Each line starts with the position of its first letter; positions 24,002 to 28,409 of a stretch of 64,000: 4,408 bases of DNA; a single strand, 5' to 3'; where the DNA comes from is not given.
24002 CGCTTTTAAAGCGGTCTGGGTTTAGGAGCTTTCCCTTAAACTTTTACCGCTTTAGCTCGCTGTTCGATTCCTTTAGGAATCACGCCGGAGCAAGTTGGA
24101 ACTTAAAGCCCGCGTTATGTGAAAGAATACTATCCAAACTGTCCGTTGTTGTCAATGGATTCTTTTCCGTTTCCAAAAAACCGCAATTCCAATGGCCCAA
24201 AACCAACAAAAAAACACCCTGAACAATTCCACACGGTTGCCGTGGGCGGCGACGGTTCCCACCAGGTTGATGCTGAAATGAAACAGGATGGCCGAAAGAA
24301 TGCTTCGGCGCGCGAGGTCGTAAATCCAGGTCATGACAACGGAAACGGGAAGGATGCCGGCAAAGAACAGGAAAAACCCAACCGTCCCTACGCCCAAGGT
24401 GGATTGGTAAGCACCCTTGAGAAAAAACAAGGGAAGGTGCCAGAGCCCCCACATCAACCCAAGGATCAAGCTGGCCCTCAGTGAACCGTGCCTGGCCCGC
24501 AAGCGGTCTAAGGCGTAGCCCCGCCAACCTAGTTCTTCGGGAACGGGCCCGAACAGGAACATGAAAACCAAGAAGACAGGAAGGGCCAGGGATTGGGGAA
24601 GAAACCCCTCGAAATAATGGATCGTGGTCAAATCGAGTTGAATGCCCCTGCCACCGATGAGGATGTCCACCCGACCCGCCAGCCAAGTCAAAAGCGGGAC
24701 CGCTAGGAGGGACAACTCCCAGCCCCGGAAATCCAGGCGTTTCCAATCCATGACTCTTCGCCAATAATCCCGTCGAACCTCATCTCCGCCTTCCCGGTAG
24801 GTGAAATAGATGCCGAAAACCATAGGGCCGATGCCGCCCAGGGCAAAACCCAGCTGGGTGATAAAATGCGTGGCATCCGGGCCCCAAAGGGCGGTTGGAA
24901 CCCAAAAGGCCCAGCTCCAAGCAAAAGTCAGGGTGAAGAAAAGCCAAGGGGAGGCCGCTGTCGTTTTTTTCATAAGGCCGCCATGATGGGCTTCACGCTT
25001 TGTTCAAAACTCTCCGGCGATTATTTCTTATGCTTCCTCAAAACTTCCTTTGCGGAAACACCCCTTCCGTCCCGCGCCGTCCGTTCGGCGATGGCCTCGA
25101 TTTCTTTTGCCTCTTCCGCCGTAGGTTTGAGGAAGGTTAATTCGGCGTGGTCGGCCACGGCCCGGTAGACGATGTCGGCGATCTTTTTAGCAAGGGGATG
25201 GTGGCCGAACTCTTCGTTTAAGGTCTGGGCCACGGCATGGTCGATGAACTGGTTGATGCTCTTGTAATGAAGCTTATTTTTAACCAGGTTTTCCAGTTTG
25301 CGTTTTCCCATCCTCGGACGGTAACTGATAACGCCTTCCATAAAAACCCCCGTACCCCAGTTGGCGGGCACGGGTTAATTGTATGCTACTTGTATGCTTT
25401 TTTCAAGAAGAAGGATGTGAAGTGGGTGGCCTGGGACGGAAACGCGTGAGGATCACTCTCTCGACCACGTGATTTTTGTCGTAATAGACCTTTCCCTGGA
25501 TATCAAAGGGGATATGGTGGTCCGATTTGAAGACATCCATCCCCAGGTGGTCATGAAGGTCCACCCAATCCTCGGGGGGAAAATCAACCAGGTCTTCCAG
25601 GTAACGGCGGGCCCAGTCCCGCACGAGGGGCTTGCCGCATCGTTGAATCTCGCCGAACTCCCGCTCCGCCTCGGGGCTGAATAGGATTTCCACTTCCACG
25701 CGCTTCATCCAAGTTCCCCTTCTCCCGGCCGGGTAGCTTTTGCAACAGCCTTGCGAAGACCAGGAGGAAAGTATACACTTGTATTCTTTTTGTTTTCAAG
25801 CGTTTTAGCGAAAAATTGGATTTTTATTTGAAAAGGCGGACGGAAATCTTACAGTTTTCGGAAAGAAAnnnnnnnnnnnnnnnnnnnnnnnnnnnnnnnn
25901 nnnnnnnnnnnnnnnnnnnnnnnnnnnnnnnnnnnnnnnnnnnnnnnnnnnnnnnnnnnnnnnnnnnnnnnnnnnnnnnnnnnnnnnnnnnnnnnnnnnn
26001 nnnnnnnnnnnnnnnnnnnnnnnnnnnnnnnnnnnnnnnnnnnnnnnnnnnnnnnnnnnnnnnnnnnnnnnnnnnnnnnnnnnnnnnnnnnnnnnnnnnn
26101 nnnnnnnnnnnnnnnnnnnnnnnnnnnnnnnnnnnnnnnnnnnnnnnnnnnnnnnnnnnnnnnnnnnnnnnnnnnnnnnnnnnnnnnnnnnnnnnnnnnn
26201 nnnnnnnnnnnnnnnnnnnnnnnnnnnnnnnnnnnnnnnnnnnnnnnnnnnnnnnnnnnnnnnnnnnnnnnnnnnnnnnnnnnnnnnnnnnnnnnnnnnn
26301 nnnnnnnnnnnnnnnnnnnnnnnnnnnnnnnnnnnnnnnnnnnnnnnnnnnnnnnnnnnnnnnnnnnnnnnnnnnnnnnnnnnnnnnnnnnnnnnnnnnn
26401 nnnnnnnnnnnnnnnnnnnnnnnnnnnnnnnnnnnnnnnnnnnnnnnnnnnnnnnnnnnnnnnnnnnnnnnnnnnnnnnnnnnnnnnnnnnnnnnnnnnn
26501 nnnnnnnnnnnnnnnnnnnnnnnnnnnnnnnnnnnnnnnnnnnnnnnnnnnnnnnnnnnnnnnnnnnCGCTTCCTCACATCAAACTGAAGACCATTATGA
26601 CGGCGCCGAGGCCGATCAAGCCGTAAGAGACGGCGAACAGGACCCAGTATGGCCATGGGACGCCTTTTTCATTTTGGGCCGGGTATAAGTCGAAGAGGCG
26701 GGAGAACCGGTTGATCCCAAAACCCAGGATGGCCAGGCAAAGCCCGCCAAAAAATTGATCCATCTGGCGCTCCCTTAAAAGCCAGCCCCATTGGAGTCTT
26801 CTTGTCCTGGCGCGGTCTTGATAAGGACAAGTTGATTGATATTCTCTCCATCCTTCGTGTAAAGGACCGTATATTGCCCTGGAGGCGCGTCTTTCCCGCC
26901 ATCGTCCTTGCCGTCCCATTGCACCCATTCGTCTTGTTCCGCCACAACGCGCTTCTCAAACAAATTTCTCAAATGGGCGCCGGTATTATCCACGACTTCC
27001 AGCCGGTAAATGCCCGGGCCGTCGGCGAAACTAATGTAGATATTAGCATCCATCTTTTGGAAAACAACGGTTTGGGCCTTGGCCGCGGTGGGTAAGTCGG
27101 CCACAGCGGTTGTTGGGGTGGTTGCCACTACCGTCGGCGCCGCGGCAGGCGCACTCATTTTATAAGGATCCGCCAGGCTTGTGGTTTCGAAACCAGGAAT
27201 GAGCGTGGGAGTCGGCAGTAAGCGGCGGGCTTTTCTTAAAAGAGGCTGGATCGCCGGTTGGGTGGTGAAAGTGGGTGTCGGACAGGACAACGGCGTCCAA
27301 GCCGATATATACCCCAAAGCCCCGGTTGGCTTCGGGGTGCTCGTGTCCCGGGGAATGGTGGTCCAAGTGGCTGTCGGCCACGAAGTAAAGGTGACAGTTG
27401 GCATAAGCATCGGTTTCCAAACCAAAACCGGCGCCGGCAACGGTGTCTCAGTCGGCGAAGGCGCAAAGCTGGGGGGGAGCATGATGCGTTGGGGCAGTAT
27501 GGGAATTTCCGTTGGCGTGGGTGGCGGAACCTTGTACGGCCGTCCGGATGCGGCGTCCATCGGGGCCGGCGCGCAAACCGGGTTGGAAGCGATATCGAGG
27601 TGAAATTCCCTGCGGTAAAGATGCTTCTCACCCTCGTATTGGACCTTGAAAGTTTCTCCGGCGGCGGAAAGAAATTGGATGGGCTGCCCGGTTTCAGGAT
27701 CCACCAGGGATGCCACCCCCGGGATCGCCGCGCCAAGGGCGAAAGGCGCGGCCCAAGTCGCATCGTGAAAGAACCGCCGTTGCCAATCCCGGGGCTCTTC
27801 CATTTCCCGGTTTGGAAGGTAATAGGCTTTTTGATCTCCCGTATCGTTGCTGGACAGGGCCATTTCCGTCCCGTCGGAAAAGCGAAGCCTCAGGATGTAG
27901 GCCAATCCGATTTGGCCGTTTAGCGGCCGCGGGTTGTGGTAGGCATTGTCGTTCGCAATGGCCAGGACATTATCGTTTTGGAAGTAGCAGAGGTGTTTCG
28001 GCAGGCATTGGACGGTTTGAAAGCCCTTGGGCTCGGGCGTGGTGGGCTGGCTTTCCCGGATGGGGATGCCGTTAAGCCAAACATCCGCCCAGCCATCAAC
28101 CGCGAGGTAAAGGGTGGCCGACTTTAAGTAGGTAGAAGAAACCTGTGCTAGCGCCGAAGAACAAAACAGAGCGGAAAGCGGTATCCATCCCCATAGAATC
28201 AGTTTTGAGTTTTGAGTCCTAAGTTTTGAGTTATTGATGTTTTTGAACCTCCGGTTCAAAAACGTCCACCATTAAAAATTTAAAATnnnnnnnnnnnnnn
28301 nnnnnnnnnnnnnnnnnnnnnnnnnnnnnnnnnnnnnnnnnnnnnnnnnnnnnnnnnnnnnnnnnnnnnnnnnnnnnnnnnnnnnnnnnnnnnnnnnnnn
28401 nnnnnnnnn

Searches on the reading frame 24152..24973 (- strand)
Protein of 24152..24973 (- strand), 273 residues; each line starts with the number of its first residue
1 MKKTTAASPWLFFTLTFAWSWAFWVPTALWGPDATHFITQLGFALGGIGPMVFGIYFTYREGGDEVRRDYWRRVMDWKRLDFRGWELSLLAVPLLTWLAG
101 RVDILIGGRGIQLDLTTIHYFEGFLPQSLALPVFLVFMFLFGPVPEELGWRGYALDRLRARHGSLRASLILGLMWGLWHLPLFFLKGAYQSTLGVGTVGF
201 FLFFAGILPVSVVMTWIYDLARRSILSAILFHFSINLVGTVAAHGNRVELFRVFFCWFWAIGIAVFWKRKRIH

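Call 10: search_protein_families(library=pfam, proteins=[window:24152-24973:-])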
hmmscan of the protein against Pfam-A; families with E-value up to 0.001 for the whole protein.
window:24152-24973:- (273 aa): 1 family
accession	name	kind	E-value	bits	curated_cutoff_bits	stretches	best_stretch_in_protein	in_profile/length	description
PF02517.21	Rce1-like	-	4e-17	62.7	22.4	1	131-238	4-93/93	Type II CAAX prenyl endopeptidase Rce1-like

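Call 13: search_protein_families(library=ncbifam, proteins=[window:24152-24973:-])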
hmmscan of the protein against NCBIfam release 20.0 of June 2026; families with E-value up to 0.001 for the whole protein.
window:24152-24973:- (273 aa): 3 families
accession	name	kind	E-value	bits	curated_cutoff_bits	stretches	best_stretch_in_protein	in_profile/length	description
NF041656.1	CPBP_MmRce1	equivalog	7.2e-34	117.6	425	1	8-240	8-235/271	MmRce1 family CPBP family CAAX prenyl protease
NF041647.1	ABC_perm_CPBP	equivalog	0.00042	19.2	435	0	71-242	479-633/636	ABC transporter permease subunit/CPBP intramembrane protease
NF040914.1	Mrt_core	domain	0.00077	19.5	100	0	139-242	8-104/108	myxosortase family intramembrane protease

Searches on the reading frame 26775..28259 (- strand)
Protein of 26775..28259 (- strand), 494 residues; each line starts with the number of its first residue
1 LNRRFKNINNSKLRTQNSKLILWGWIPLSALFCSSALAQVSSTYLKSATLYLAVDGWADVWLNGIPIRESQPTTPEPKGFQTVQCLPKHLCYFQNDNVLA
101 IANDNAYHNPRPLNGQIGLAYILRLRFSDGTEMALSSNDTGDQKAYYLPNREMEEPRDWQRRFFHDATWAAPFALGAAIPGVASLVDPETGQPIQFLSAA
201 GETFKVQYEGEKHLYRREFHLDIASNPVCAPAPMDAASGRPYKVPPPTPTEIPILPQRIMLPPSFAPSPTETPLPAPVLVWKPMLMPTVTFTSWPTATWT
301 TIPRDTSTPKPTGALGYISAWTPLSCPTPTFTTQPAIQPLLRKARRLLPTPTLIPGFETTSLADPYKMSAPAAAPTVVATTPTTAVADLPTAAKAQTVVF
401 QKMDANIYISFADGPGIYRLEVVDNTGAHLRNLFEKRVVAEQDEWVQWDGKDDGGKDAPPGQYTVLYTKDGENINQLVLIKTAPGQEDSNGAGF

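Call 10: search_protein_families(library=pfam, proteins=[window:26775-28259:-])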
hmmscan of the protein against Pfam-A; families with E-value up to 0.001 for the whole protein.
window:26775-28259:- (494 aa): 1 family
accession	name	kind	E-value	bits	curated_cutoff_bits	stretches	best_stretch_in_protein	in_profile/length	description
PF13860.13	FlgD_ig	-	0.00054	20.3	27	0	440-465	46-71/79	FlgD Ig-like domain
